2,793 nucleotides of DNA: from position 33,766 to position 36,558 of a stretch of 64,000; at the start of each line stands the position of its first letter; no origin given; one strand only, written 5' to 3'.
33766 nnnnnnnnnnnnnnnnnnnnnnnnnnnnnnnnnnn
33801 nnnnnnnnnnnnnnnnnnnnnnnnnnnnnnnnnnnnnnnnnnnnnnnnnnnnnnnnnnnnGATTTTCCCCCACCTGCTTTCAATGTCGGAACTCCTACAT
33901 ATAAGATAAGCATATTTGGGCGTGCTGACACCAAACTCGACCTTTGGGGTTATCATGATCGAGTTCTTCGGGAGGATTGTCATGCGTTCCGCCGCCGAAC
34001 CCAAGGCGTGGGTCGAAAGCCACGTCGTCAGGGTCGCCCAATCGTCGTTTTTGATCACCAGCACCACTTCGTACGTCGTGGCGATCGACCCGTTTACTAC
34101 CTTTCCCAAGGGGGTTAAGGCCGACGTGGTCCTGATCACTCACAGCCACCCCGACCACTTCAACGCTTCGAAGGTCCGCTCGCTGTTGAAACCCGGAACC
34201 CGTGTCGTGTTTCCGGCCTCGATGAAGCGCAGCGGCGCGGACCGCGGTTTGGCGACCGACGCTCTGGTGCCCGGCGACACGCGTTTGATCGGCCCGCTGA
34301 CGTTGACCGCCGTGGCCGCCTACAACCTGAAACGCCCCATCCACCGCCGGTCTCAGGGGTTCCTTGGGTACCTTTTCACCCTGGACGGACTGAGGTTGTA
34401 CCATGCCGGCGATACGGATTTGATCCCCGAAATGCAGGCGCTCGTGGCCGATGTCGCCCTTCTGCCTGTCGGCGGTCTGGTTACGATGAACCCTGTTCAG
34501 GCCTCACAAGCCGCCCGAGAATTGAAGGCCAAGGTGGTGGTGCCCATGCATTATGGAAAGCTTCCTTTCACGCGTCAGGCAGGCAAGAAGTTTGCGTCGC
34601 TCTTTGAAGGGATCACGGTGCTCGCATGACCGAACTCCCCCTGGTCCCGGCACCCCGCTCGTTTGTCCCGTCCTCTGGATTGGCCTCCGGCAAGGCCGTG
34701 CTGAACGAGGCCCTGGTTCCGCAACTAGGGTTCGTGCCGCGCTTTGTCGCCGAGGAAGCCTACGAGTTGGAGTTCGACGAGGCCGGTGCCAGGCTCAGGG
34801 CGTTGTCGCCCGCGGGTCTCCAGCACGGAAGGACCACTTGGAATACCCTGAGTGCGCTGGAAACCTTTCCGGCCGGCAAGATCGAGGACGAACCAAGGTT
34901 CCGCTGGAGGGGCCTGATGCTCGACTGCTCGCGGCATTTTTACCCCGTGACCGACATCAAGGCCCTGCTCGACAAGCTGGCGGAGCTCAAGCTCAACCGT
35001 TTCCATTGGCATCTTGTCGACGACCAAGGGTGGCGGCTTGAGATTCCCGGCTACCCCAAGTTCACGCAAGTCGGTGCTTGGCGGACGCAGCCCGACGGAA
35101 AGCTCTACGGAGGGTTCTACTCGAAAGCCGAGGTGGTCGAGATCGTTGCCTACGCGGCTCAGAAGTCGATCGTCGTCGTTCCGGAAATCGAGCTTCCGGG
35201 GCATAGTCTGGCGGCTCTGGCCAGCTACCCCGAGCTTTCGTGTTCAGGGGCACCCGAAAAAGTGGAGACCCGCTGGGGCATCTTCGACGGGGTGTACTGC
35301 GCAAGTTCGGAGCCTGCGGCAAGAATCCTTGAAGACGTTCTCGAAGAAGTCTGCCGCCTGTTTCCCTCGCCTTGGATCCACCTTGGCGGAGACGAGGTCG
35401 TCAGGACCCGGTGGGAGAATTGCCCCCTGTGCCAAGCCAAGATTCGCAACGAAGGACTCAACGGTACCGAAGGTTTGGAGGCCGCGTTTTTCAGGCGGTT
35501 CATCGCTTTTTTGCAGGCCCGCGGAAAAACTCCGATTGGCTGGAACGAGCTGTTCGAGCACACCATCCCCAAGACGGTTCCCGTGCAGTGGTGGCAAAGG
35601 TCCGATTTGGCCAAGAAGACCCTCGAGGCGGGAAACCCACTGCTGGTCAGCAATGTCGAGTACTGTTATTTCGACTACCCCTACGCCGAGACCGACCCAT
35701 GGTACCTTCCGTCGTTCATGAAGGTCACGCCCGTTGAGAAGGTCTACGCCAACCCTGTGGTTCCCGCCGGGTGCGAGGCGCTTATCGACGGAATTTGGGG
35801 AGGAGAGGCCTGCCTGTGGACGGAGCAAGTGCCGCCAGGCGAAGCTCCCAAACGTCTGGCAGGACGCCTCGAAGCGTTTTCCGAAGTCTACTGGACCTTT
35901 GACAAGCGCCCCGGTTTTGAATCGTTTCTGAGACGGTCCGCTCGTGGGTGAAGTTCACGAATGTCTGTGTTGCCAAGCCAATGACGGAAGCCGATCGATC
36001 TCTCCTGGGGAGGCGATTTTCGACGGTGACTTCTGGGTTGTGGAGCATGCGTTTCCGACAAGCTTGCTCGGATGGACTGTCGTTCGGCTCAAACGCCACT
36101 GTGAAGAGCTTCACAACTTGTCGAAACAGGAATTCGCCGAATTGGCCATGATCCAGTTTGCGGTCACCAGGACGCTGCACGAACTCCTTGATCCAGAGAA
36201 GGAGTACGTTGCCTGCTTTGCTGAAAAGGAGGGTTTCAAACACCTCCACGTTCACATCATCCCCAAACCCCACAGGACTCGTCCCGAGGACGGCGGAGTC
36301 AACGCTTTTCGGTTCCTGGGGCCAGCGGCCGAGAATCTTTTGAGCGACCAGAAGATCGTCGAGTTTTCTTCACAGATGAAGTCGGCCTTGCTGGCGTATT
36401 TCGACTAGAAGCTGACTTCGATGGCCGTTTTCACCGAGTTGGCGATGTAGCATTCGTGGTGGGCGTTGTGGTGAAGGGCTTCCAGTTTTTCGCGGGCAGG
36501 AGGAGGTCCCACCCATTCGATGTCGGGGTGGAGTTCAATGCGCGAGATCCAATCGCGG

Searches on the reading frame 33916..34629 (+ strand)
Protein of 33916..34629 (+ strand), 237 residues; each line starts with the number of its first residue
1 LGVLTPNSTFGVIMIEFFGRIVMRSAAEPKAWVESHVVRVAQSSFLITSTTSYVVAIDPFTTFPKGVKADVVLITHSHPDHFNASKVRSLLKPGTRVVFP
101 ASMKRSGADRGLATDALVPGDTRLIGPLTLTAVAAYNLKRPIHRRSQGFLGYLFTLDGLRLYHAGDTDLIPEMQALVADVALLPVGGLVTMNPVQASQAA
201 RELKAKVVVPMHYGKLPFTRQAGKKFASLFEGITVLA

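Call 5: search_protein_families(library=pfam, proteins=[window:33916-34629:+])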
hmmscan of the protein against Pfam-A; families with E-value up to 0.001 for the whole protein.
window:33916-34629:+ (237 aa): 2 families
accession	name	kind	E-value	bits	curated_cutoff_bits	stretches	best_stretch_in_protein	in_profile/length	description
PF13483.12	Lactamase_B_3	-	5.3e-26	92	24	1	42-212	7-160/160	Beta-lactamase superfamily domain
PF12706.13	Lactamase_B_2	-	1.3e-18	67.8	27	1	67-213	29-200/200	Beta-lactamase superfamily domain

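Call 19: search_protein_families(library=ncbifam, proteins=[window:33916-34629:+], max_evalue=0.01)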
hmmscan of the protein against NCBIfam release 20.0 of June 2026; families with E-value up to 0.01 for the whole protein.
window:33916-34629:+ (237 aa): 2 families
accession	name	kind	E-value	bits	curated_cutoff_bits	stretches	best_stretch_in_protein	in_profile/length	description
NF001911.0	PRK00685.1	equivalog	1.3e-26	93.5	144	1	42-232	8-213/228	metal-dependent hydrolase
NF008688.0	PRK11709.1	equivalog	1.6e-05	24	306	1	33-214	78-284/355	L-ascorbate 6-phosphate lactonase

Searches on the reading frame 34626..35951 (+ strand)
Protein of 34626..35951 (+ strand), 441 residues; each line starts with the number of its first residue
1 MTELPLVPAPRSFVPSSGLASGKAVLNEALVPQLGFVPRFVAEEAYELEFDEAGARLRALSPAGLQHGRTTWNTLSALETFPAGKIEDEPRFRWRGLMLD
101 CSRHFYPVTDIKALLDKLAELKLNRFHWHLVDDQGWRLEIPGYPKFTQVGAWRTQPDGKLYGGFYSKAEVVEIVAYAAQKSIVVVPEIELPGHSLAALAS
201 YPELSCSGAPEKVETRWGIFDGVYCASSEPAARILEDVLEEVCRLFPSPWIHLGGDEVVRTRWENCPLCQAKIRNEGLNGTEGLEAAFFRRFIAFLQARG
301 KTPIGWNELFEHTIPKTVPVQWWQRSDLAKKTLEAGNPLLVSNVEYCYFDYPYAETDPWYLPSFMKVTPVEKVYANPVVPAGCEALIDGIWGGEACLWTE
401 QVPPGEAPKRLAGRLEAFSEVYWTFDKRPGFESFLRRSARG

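Call 19: search_protein_families(library=ncbifam, proteins=[window:34626-35951:+], max_evalue=0.01)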
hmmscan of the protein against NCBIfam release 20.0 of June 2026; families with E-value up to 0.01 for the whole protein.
window:34626-35951:+ (441 aa): 0 families

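Call 20: search_protein_families(library=pfam, proteins=[window:34626-35951:+], max_evalue=1)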
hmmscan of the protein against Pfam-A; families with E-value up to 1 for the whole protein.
window:34626-35951:+ (441 aa): 2 families
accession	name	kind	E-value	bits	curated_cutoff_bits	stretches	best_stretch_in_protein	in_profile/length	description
PF00728.28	Glyco_hydro_20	-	9.2e-97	324.9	22.3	1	92-424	1-346/348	Glycosyl hydrolase family 20, catalytic domain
PF02838.20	Glyco_hydro_20b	-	0.00097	20.3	26.1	1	39-88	71-123/124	Glycosyl hydrolase family 20, domain 2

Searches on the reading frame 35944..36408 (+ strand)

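Call 20: search_protein_families(library=pfam, proteins=[window:35944-36408:+], max_evalue=1)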
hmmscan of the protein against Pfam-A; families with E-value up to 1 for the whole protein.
window:35944-36408:+ (154 aa): 3 families
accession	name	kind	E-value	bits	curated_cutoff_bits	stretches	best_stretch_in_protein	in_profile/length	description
PF11969.13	DcpS_C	-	0.00035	21.4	24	1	25-112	18-106/114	Scavenger mRNA decapping enzyme C-term binding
PF01230.28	HIT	-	0.00079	20.4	21.5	1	29-108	14-95/98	HIT domain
PF12756.13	zf-C2H2_2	-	0.18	12.5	26.9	1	48-114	14-79/100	C2H2 type zinc-finger (2 copies)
